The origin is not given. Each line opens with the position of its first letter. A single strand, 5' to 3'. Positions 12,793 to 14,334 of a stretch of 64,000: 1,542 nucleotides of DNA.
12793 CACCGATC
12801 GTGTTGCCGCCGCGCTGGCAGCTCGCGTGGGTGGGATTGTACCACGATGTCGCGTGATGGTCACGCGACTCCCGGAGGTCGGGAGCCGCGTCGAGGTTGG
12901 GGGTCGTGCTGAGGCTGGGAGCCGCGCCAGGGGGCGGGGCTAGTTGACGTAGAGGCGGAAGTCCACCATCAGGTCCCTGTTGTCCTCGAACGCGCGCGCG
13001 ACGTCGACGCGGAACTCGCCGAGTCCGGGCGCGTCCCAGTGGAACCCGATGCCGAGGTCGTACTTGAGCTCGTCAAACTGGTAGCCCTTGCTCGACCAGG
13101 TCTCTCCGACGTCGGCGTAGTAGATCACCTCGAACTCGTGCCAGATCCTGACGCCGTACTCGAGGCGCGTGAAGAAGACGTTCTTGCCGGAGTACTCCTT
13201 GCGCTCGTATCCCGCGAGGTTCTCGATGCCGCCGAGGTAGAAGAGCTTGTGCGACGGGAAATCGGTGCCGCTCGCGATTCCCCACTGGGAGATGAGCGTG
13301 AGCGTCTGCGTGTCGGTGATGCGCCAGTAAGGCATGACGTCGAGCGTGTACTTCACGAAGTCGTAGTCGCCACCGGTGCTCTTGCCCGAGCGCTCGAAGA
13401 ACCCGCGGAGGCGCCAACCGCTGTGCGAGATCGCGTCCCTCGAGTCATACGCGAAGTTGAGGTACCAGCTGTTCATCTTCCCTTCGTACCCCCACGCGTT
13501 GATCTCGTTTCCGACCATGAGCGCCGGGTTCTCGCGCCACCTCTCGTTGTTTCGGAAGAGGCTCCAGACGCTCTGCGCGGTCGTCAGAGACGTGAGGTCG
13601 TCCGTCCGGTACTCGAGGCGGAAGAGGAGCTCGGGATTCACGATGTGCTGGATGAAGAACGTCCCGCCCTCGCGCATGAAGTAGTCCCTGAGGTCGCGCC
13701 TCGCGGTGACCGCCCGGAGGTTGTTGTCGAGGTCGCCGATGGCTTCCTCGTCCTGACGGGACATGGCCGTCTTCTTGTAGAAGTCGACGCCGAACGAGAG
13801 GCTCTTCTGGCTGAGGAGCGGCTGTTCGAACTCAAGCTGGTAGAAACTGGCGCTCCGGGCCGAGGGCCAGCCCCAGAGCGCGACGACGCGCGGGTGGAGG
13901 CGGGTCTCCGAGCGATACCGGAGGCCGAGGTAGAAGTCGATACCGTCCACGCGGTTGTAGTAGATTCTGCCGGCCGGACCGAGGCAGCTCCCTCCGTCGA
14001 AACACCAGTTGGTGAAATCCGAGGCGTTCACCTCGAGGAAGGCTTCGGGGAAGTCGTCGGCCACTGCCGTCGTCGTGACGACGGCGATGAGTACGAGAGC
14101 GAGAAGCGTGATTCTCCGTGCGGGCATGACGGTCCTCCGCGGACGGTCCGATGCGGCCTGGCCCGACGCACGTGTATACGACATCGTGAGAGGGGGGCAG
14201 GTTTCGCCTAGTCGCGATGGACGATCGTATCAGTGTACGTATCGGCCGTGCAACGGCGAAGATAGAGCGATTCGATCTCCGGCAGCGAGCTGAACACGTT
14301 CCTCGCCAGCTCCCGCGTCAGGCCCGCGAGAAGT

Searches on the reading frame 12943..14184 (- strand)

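Call 62: search_protein_families(library=pfam, proteins=[window:12943-14184:-], max_evalue=0.00001)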
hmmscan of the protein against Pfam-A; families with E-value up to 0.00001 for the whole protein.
window:12943-14184:- (414 aa): 1 family
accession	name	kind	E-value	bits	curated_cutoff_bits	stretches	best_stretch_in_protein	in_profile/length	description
PF01103.29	Omp85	-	1.2e-17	64.9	24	1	114-402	21-309/325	Omp85 superfamily domain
